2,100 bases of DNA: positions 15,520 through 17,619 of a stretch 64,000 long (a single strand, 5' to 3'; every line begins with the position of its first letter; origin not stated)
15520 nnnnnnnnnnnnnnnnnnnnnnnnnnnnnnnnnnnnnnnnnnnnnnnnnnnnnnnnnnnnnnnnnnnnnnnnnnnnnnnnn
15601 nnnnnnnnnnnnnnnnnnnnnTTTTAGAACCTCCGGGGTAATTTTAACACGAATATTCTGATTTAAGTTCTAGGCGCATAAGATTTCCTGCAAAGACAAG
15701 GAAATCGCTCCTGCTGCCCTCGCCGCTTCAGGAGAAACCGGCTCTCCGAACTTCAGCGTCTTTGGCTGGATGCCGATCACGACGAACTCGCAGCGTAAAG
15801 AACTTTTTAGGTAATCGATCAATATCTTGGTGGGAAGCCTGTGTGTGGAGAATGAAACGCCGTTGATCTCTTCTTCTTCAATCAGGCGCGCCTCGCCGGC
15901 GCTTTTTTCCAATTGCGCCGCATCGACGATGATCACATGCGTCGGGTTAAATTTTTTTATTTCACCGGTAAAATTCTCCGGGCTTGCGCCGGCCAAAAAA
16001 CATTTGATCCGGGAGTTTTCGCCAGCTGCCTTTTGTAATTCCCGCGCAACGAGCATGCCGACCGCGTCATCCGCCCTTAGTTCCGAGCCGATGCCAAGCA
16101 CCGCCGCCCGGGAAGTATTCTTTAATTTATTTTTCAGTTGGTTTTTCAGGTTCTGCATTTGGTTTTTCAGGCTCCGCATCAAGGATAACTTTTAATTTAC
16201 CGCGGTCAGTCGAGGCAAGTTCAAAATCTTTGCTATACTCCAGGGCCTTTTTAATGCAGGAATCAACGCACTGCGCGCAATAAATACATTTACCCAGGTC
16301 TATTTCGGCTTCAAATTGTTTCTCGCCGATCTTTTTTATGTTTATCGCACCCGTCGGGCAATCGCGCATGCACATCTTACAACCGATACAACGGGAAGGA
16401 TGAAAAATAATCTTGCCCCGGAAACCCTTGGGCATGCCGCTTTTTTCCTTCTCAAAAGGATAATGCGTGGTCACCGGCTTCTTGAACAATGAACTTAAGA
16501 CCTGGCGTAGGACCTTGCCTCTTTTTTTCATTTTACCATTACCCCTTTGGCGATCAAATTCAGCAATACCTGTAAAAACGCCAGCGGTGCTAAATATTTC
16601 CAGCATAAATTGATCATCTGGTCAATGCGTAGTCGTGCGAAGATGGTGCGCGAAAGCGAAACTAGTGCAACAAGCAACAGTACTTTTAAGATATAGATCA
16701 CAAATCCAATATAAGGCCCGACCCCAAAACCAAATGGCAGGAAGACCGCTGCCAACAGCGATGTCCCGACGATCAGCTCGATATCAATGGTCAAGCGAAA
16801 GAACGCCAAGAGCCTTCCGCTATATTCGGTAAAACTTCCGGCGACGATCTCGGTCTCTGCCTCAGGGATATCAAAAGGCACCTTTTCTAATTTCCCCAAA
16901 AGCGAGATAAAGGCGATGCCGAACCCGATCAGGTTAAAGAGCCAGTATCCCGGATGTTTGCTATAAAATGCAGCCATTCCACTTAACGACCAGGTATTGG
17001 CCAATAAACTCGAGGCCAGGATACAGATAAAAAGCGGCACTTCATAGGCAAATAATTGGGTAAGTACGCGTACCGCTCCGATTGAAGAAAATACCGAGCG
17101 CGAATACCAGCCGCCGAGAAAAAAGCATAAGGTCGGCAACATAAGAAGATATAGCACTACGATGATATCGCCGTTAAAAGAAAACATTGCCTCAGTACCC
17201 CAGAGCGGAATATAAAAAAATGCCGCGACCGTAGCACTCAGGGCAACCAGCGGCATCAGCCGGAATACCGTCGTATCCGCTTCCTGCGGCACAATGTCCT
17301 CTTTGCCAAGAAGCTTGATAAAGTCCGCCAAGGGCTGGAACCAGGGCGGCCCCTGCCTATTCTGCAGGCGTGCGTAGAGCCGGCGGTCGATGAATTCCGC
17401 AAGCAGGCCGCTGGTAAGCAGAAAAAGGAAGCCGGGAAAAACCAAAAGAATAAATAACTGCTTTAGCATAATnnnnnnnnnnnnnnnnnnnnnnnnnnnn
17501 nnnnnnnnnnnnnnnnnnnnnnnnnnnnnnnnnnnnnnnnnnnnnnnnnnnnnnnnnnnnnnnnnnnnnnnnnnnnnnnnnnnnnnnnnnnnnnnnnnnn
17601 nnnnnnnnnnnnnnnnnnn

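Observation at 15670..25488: Complex-I-like gene set built around a genuine [NiFe] hydrogenase catalytic subunit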

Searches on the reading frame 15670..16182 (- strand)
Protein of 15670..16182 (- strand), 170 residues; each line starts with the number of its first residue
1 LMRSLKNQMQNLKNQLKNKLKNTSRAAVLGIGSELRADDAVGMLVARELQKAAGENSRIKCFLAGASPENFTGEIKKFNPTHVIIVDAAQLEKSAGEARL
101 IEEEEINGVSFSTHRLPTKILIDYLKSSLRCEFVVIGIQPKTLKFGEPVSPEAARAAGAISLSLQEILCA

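Call 5: search_protein_families(library=pfam, proteins=[window:15670-16182:-], max_evalue=0.01)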
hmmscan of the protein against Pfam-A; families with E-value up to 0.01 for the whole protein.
window:15670-16182:- (170 aa): 1 family
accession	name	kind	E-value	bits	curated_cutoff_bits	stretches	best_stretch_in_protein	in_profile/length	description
PF01750.23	HycI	-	7.2e-16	58.7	23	1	44-157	2-120/130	Hydrogenase maturation protease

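Call 86: search_protein_families(library=ncbifam, proteins=[window:15670-16182:-], max_evalue=0.00001)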
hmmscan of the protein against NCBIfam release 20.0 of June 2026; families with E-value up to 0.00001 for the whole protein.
window:15670-16182:- (170 aa): 5 families
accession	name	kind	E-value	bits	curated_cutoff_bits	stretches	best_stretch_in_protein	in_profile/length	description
TIGR00142.1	hycI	equivalog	3.3e-38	130.7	119.1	1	28-167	3-141/146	hydrogenase maturation peptidase HycI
TIGR00072.1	hydrog_prot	superfamily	1.5e-27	96.4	47.45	1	28-160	2-137/145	hydrogenase maturation protease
TIGR00130.1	frhD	equivalog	2.2e-10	40.8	134.95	1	25-145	4-125/153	coenzyme F420-reducing hydrogenase, FrhD protein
TIGR00140.1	hupD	subfamily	3.5e-08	33.5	151.8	1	28-155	3-134/151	HyaD/HybD family hydrogenase maturation endopeptidase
NF007777.0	PRK10466.1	equivalog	1.4e-06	28.1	190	1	26-146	3-127/164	HyaD/HybD family hydrogenase maturation endopeptidase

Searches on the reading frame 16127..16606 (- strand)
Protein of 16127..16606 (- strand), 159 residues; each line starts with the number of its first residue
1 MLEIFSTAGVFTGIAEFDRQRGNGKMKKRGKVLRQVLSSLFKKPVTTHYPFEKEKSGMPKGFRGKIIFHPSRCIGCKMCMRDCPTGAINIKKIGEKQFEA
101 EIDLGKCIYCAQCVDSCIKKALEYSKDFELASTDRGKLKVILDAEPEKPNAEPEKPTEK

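Call 5: search_protein_families(library=pfam, proteins=[window:16127-16606:-], max_evalue=0.01)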
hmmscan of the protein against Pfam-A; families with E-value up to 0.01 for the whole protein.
window:16127-16606:- (159 aa): 12 families
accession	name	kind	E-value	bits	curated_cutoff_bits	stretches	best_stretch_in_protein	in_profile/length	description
PF00037.32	Fer4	-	8.8e-12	44.8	21.1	2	67-88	2-23/24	4Fe-4S binding domain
PF12838.12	Fer4_7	-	2.8e-10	40.9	27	1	72-121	1-52/52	4Fe-4S dicluster domain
PF13187.11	Fer4_9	-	8.7e-09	35.7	27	1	72-121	1-51/52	4Fe-4S dicluster domain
PF13237.11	Fer4_10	-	1.6e-08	34.8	25.5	1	65-117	1-52/53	4Fe-4S dicluster domain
PF12837.12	Fer4_6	-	2.3e-08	34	25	1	70-88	6-24/24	4Fe-4S binding domain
PF13484.11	Fer4_16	-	5.5e-08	33.9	30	1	72-91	1-20/66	4Fe-4S double cluster binding domain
PF14697.11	Fer4_21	-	4.2e-07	30.4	35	1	71-89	39-58/59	4Fe-4S dicluster domain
PF12797.12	Fer4_2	-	1.3e-05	25.2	24.5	1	65-85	2-22/22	4Fe-4S binding domain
PF13183.11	Fer4_8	-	3.5e-05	24.7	27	0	71-85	3-17/68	4Fe-4S dicluster domain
PF12800.12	Fer4_4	-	8.7e-05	23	24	1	70-86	1-17/17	4Fe-4S binding domain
PF13459.11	Fer4_15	-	0.0071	17.5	22.4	0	101-131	2-25/66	4Fe-4S single cluster domain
PF13746.11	Fer4_18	-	0.009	16.6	27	0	71-119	59-97/114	4Fe-4S dicluster domain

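Call 86: search_protein_families(library=ncbifam, proteins=[window:16127-16531:-], max_evalue=0.00001)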
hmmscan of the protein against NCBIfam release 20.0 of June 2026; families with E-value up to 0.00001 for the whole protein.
window:16127-16531:- (134 aa): 51 families (the best 25 are shown)
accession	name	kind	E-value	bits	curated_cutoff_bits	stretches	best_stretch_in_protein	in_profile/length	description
NF006221.0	PRK08348.1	subfamily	1.7e-29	102.2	124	1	6-118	5-114/136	NADH-plastoquinone oxidoreductase subunit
TIGR01971.1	NuoI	subfamily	2.2e-24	85.4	113.05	1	11-113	5-114/121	NADH-quinone oxidoreductase, chain I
NF004537.0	PRK05888.1-3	equivalog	3.5e-21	75.6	163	1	11-114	30-147/204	NADH-quinone oxidoreductase subunit NuoI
NF009053.0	PRK12387.1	subfamily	3.6e-21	75.7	204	1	18-113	12-106/180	formate hydrogenlyase complex iron-sulfur subunit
TIGR00403.1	ndhI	equivalog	6.5e-19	68.2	302.35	1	5-114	23-136/183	NAD(P)H-quinone oxidoreductase subunit I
NF006076.0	PRK08222.1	equivalog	8.4e-19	68.1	270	1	20-113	14-106/181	hydrogenase 4 subunit H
NF004541.0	PRK05888.2-2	equivalog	2.4e-18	66.5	217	1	20-113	37-127/168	NADH-quinone oxidoreductase subunit NuoI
NF004543.0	PRK05888.2-5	equivalog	8.2e-18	64.7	243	1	12-112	27-130/217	NADH-quinone oxidoreductase subunit NuoI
NF040612.1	F420_dehyd_FpoI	exception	1.3e-17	63.9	180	1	8-103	6-105/135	F420H2 dehydrogenase subunit FpoI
NF004536.0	PRK05888.1-1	equivalog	9.5e-16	57.6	212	1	7-113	16-130/180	NADH-quinone oxidoreductase subunit NuoI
NF010590.0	PRK13984.1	equivalog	2.3e-15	55.8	946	1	14-110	20-121/611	putative oxidoreductase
NF004545.0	PRK05888.3-1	equivalog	2.6e-15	56.4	229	1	10-109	32-135/154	NADH-quinone oxidoreductase subunit NuoI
NF004540.0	PRK05888.2-1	equivalog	4.3e-15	55.5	215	1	6-114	6-120/139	NADH-quinone oxidoreductase subunit NuoI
NF004539.0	PRK05888.1-5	equivalog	5.8e-14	52.1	225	1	10-113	22-133/162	NADH-quinone oxidoreductase subunit NuoI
NF004538.0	PRK05888.1-4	equivalog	2.4e-13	50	135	1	11-114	23-134/162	NADH-quinone oxidoreductase subunit NuoI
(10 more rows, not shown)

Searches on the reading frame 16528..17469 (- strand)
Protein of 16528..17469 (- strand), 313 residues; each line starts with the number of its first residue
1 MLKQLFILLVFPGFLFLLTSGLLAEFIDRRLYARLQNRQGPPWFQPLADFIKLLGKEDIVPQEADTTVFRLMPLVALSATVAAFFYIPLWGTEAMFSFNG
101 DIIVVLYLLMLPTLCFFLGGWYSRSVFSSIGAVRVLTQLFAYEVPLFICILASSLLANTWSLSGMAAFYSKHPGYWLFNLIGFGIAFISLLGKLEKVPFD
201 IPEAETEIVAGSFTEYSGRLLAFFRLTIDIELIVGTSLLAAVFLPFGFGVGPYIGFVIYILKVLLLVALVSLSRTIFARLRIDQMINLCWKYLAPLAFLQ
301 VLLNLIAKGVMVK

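Call 4: search_protein_families(library=pfam, proteins=[window:16528-17469:-], max_evalue=0.01)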
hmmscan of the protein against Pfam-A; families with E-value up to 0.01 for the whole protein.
window:16528-17469:- (313 aa): 1 family
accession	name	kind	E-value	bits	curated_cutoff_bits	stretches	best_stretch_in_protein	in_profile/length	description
PF00146.26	NADHdh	-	1.3e-74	251.7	27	1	15-303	8-296/298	NADH dehydrogenase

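Call 6: search_protein_families(library=ncbifam, proteins=[window:16528-17469:-], max_evalue=0.001)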
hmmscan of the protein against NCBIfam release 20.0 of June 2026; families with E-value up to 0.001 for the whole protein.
window:16528-17469:- (313 aa): 7 families
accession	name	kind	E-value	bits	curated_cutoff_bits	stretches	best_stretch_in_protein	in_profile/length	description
NF004741.0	PRK06076.1-2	equivalog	7.9e-63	212.7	305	1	4-308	20-333/337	NADH-quinone oxidoreductase subunit NuoH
NF004743.0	PRK06076.1-4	equivalog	2.4e-43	148.6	494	1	14-307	24-341/433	NADH-quinone oxidoreductase subunit NuoH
NF004740.0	PRK06076.1-1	equivalog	4.7e-41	141.4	399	1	14-303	22-315/325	NADH-quinone oxidoreductase subunit NuoH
NF040610.1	F420_dehyd_FpoH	exception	4.3e-40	138.1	475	1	17-301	23-329/339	F420H2 dehydrogenase subunit FpoH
NF004745.0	PRK06076.1-6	equivalog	3.5e-39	135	450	1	16-303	25-328/341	NADH-quinone oxidoreductase subunit NuoH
NF004744.0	PRK06076.1-5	equivalog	1.2e-38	133.3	542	2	9-244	30-277/372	NADH-quinone oxidoreductase subunit NuoH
NF004742.0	PRK06076.1-3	equivalog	1.1e-31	110.3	531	1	40-303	58-343/356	NADH-quinone oxidoreductase subunit NuoH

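Call 64: search_solved_structures(query=window:16528-17469:-, max_evalue=0.00001)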
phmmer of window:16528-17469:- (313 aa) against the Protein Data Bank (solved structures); distinct sequences matched with E-value up to 0.00001: 35.
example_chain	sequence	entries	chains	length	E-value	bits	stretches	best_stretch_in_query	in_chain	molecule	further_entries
6cfw_M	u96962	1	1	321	7.2e-37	130.7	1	14-311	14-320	Mbh13 NADH dehydrogenase subunit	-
7wff_A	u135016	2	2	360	1e-34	123.7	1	9-303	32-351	NAD(P)H-quinone oxidoreductase subunit 1, chloroplastic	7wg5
9grx_A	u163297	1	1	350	1.4e-34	123.2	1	7-304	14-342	NAD(P)H-quinone oxidoreductase subunit 1, chloroplastic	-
7eu3_A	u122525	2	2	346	1e-33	120.4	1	13-303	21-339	NAD(P)H-quinone oxidoreductase subunit 1, chloroplastic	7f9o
4he8_H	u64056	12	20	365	1.7e-32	116.4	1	11-305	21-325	NADH-quinone oxidoreductase subunit 8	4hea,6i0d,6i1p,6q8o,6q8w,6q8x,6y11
8e9g_H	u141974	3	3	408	3.4e-30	108.8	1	12-308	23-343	NADH-quinone oxidoreductase subunit H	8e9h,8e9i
6hum_A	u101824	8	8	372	4.2e-30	108.5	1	6-243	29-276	NAD(P)H-quinone oxidoreductase subunit 1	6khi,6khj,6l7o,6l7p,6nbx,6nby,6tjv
6nbq_A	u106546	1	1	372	6.5e-30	107.9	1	8-246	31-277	NdhA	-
7nyh_H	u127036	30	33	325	3.8e-28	102.1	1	10-304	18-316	NADH-quinone oxidoreductase subunit H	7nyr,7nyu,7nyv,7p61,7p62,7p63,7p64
5xtc_s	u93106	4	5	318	1.3e-27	100.3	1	25-300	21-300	NADH-ubiquinone oxidoreductase chain 1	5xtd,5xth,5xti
9ti4_s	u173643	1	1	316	2.3e-27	99.5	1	25-299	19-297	NADH-ubiquinone oxidoreductase chain 1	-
9cwt_s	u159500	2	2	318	2.4e-27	99.5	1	25-299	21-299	NADH-ubiquinone oxidoreductase chain 1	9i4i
5gpn_e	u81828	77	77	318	3.9e-26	95.5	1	18-299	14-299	NADH-ubiquinone oxidoreductase chain 1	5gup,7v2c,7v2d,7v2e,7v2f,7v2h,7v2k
8ud1_1H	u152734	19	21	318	9.7e-26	94.2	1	18-299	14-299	NADH-ubiquinone oxidoreductase chain 1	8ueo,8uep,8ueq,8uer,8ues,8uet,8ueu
8qby_H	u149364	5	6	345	2.4e-25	92.9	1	14-304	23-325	NADH-quinone oxidoreductase subunit H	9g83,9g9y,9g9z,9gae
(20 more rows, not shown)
